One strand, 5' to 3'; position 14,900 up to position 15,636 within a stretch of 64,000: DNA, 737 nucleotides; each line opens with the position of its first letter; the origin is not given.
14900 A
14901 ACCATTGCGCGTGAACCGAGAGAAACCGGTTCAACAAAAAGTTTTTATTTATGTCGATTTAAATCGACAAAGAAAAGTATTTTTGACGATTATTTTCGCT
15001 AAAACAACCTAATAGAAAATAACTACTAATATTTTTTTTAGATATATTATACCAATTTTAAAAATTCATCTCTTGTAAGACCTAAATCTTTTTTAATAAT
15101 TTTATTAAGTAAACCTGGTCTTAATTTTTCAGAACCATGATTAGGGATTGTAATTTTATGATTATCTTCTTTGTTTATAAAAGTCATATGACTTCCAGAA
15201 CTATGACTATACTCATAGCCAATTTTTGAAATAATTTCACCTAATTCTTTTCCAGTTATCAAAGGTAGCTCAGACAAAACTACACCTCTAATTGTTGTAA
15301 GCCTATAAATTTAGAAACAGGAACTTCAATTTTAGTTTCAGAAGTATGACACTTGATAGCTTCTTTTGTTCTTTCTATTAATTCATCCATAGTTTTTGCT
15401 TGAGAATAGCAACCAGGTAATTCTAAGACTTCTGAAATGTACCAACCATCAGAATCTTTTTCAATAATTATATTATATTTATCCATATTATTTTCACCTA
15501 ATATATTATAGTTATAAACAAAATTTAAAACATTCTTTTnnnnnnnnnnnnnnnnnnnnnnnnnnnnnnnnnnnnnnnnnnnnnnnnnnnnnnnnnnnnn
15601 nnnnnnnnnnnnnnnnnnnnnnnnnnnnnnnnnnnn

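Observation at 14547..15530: hicB-hicA module plus an orphan hicB driven by an identical duplicated promoter/RBS block; start-codon correction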

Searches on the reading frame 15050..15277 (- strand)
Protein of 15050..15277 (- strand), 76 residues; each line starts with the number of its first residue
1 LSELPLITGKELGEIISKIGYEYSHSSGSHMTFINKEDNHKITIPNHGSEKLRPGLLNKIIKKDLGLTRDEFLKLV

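Call 4: search_protein_families(library=pfam, proteins=[window:15050-15277:-], max_evalue=1)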
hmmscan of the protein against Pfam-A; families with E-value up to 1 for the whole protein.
seq(76 aa): 1 family
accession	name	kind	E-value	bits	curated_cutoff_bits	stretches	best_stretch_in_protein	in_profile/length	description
PF07927.17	HicA_toxin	-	5.5e-13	49.2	27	1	9-63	1-55/58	HicA toxin of bacterial toxin-antitoxin,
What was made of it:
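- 15047..15277 (-): hicA-1: a 76-aa HicA toxin with a TTG start after GAGGTG. The G-S-H motif (SGSHMTF) is present. PF07927 49.2 bits, covering profile positions 1-55 of 58 (call 4).
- On HicA toxin (PF07927): 49.2 bits against a cutoff of 27, covering profile positions 1-55 of 58 (call 4).
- Checked: ORF 15047-15277(-) scores 49.2 bits on HicA_toxin (cutoff 27) (call 4).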

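Call 18: search_protein_families(library=ncbifam, proteins=[window:15050-15277:-], max_evalue=1)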
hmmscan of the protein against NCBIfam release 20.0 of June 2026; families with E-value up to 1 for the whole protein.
seq(76 aa): 0 families

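Call 67: search_solved_structures(query=window:15050-15277:-, max_evalue=0.01, show_alignments=3)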
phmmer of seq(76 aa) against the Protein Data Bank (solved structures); distinct sequences matched with E-value up to 0.01: 0.
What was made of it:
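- On HicA toxin (PF07927): The motif SGSHMTF is present at residues 27-33 on inspection. phmmer against PDB gave no hit, so the position could not be aligned to a solved structure (call 67).
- Tried and rejected: phmmer of HicA-1 against PDB found nothing (call 67).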

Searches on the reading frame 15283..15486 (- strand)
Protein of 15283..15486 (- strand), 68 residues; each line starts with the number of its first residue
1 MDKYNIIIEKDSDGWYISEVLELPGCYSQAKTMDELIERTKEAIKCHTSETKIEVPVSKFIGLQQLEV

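Call 4: search_protein_families(library=pfam, proteins=[window:15283-15486:-], max_evalue=1)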
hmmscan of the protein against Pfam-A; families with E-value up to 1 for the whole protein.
seq(68 aa): 2 families
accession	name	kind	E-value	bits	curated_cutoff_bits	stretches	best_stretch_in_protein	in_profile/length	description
PF15919.11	HicB_lk_antitox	-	9.5e-09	35.9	27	1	4-50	1-47/123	HicB_like antitoxin of bacterial toxin-antitoxin system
PF21748.3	UPF0150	-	0.014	15.7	27.3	1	12-44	17-49/64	UPF0150-like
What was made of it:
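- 15280..15486 (-): hicB-1: a 68-aa HicB antitoxin without a DNA-binding domain. PF15919 35.9 bits (call 4).
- On HicB antitoxin (PF15919 / UPF0150): HicB-1: 35.9 bits against a cutoff of 27 (call 4).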

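Call 18: search_protein_families(library=ncbifam, proteins=[window:15283-15486:-], max_evalue=1)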
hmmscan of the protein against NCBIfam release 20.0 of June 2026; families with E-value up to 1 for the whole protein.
seq(68 aa): 1 family
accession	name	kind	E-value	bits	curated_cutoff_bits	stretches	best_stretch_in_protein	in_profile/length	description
NF008756.0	PRK11788.1-4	equivalog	0.12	11.4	474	1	3-61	236-292/389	lipopolysaccharide assembly protein LapB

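Call 28: find_homologous_proteins(query=window:15283-15486:-, max_evalue=0.001)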
Query seq(68 aa) (68 aa): 67 proteins with E <= 0.001 among 67 candidates.
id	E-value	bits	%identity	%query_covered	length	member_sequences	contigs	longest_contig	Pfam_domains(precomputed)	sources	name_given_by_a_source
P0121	9.7e-38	144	100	100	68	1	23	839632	PF15919.12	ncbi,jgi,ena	-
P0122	1.3e-34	134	91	100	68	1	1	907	PF15919.12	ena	-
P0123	1.4e-30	121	83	96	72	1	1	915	PF15919.12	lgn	-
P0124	5.6e-29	116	83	96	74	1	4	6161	PF15919.12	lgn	-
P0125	9.6e-29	115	80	96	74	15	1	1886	PF15919.12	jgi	-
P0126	1.4e-27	112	75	99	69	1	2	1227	PF15919.12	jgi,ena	jgi:predicted RNase H-like HicB family nuclease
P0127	5.9e-27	110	69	100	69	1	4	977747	PF15919.12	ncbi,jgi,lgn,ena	-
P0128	4.9e-26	107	75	100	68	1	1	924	PF15919.12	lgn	-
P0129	9.7e-23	96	66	100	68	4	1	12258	PF15919.12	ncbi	-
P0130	1.3e-22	96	65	97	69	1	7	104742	PF15919.12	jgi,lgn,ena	-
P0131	7.7e-21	91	68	96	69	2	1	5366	PF15919.12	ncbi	-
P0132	1.3e-20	90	64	97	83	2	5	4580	PF15919.12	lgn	-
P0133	4.1e-20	88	69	97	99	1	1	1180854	PF15919.12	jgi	jgi:predicted RNase H-like HicB family nuclease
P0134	5.0e-20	88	60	100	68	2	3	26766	PF15919.12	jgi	jgi:predicted RNase H-like HicB family nuclease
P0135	5.1e-20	88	62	100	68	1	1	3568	PF15919.12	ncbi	-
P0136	7.6e-20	87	61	97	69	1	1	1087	PF15919.12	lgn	-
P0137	8.9e-20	87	62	100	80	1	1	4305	PF15919.12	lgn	-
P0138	9.6e-20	87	59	100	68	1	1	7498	PF15919.12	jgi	jgi:predicted RNase H-like HicB family nuclease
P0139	9.8e-20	87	62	97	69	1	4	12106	PF15919.12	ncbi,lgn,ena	ncbi:MAG: type II toxin-antitoxin system HicB family antitoxin [Nanoarchaeota archaeon]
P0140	1.3e-19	87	59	100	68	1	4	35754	PF15919.12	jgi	jgi:predicted RNase H-like HicB family nuclease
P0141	1.3e-19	87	64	97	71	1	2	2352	PF15919.12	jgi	-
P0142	1.3e-19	87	65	97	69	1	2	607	PF15919.12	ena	-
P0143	1.9e-19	86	59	97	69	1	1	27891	PF15919.12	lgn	-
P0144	3.9e-19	85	62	97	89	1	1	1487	PF15919.12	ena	-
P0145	4.1e-19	85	61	97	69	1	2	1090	PF15919.12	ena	-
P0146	4.8e-19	85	59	97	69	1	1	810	PF15919.12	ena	-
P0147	5.0e-19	85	59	97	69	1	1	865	PF15919.12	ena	-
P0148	5.4e-19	85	85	69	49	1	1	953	PF15919.12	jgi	jgi:predicted RNase H-like HicB family nuclease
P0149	6.4e-19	84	61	97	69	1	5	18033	PF15919.12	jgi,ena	-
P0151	7.8e-19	84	67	97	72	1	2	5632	PF15919.12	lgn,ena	-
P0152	1.1e-18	84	64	97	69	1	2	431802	PF15919.12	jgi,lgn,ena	-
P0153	1.5e-18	83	64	100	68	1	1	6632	PF15919.12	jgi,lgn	-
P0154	1.5e-18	83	63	97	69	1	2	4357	PF15919.12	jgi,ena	-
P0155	1.5e-18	83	58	97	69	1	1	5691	PF15919.12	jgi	-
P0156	1.5e-18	83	61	97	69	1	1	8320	PF15919.12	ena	-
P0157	2.2e-18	83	63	96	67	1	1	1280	PF15919.12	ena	-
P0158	4.2e-18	82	62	96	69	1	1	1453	PF15919.12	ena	-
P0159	4.3e-18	82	62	100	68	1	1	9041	PF15919.12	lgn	-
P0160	5.7e-18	81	63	97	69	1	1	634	PF15919.12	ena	-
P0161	7.9e-18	81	63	99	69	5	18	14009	PF15919.12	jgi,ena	-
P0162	8.3e-18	81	59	97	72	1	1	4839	PF15919.12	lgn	-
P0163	1.6e-17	80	59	97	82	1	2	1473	PF15919.12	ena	-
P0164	1.7e-17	80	57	100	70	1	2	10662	PF15919.12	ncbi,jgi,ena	-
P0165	2.5e-17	79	60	97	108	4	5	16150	PF15919.12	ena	-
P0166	3.6e-17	79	80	65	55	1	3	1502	PF15919.12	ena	-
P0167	3.7e-17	79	60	97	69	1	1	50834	PF15919.12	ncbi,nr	ncbi:type II toxin-antitoxin system HicB family antitoxin [Candidatus Woesearchaeota archaeon]|nr:ty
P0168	4.7e-17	79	59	97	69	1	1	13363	PF15919.12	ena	-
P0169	7.5e-17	78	61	97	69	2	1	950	PF15919.12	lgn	-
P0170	1.3e-16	77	58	100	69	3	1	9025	PF15919.12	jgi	-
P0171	1.3e-16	77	58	97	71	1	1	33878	PF15919.12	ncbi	-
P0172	2.1e-16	77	58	97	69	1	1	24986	PF15919.12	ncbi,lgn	-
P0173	2.3e-16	76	69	76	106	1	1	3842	PF15919.12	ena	-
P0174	4.2e-16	76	60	97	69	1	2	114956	PF15919.12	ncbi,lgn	-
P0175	8.1e-16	75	64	78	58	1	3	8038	PF15919.12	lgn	-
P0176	1.2e-15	74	57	100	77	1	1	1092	PF15919.12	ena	-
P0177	1.4e-15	74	55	97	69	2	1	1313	PF15919.12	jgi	-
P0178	2.3e-15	73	61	94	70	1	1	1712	PF15919.12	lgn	-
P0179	2.6e-15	73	63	96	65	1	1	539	PF15919.12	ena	-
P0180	2.7e-15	73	59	100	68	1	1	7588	PF15919.12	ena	-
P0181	6.4e-15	72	67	72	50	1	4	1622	PF15919.12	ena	-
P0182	7.2e-15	72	73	66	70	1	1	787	PF15919.12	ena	-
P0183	8.6e-15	71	52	100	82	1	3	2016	PF15919.12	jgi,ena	-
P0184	1.1e-14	71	56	97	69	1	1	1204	PF15919.12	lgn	-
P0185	4.6e-14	69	67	71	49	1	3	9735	PF15919.12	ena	-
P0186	1.8e-13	67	57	100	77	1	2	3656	PF15919.12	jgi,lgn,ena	-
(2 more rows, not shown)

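Call 29: find_encoding_contigs(protein=P0127, flank=3000, max_places=3)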
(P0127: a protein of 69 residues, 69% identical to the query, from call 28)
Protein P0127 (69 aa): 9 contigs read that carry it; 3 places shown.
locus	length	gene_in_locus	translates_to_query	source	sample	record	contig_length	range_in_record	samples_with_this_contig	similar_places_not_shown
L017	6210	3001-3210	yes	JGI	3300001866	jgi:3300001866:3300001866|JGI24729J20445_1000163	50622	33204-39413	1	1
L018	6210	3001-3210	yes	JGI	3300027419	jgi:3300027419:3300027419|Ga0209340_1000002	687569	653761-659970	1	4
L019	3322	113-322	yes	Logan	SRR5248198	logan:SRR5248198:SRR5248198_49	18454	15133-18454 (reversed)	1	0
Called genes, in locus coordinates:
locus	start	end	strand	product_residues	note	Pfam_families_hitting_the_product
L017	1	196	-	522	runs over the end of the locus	-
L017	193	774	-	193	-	PF00406:ADK, PF01712:dNK (faint), PF13207:AAA_17, PF13238:AAA_18 (weak)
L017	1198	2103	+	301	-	PF00150:Cellulase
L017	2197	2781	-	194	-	-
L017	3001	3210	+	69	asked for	PF15919:HicB_lk_antitox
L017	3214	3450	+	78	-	PF07927:HicA_toxin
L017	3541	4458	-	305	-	PF01941:AdoMet_Synthase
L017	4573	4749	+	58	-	-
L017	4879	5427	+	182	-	PF01936:NYN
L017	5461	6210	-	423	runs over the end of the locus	PF01336:tRNA_anti-codon, PF00152:tRNA-synt_2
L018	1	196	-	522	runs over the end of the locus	-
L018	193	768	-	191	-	PF00406:ADK, PF01712:dNK (faint), PF13207:AAA_17, PF13238:AAA_18 (weak)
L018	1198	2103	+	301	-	PF00150:Cellulase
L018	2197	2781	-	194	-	-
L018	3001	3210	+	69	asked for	PF15919:HicB_lk_antitox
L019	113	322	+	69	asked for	PF15919:HicB_lk_antitox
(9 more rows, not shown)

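Call 30: find_encoding_contigs(protein=P0124, flank=3000, max_places=3)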
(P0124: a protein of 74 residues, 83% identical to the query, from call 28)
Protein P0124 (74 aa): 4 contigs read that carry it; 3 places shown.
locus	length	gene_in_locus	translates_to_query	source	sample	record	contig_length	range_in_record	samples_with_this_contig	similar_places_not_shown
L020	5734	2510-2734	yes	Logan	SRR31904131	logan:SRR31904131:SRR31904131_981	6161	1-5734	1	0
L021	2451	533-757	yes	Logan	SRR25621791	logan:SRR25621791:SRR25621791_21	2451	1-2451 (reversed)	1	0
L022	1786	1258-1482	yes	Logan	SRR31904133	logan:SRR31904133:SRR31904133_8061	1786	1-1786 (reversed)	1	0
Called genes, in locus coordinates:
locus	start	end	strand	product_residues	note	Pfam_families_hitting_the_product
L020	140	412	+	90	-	PF01022:HTH_5, PF13412:HTH_24, PF25212:HVO_A0114 (weak)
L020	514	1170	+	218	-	PF00578:AhpC-TSA, PF08534:Redoxin, PF10417:1-cysPrx_C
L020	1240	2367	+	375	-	-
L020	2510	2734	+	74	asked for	PF15919:HicB_lk_antitox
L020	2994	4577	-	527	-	PF01541:GIY-YIG, PF27096:UvrC_M, PF02151:UVR (weak), PF22920:UvrC_RNaseH, PF08459:UvrC_RNaseH_dom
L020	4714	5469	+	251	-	PF26477:DUF8150 (weak)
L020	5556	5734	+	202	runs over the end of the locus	?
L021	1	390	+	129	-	?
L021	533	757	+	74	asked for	PF15919:HicB_lk_antitox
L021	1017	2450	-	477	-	?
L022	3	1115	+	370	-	?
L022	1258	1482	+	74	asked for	PF15919:HicB_lk_antitox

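Call 68: search_solved_structures(query=A5, max_evalue=0.01, show_alignments=1)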
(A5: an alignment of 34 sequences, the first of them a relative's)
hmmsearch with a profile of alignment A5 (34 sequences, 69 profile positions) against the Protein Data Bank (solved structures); distinct sequences matched with E-value up to 0.01: 3.
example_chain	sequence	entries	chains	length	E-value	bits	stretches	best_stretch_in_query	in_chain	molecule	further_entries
2yzt_A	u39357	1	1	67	2.7e-12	49.3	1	1-55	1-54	Putative uncharacterized protein TTHA1756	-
6g1c_V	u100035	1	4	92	3e-06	29.9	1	4-51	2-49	Antitoxin HicB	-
6g1n_A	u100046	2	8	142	3.2e-06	29.8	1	2-51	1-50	antitoxin HicB | HicB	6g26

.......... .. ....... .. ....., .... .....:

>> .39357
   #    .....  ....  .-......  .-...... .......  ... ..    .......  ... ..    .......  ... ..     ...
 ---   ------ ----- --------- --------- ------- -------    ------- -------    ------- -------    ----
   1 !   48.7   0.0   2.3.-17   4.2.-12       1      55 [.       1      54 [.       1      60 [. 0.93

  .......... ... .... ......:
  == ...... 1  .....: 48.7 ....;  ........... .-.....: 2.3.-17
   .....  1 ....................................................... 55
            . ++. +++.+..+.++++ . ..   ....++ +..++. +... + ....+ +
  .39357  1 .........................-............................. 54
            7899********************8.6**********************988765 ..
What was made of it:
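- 15280..15486 (-): Family profile matches TTHA1756 (E=2.7e-12) and B. pseudomallei HicB (E=3e-6) (call 68).
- On HicB antitoxin (PF15919 / UPF0150): HicB-1: The family profile hits 2yzt (E=2.7e-12) and HicB 6g1c/6g1n (E=3e-6) (call 68).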

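Call 76: find_encoding_contigs(protein=P0122, flank=2000, max_places=3)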
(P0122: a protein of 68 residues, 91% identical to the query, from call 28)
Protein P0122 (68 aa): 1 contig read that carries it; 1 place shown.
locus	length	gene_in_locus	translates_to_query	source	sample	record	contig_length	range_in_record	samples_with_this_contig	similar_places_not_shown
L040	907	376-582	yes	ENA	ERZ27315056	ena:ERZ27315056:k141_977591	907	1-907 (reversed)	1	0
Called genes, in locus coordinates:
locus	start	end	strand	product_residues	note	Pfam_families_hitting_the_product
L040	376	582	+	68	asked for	PF15919:HicB_lk_antitox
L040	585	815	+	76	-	PF07927:HicA_toxin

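Call 77: find_encoding_contigs(protein=P0125, flank=2000, max_places=3)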
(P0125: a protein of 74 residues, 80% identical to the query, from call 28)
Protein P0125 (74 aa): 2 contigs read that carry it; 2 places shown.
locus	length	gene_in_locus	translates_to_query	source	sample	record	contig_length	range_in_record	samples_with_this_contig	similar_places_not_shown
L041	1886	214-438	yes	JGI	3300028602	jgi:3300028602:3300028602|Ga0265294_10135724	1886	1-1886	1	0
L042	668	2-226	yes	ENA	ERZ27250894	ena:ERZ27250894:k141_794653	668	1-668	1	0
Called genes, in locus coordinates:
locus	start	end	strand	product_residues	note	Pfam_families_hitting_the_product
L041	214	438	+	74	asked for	PF15919:HicB_lk_antitox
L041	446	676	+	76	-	PF07927:HicA_toxin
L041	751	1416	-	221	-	PF19502:DUF6036 (weak)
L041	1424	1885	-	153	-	?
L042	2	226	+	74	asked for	PF15919:HicB_lk_antitox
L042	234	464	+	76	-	PF07927:HicA_toxin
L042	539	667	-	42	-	?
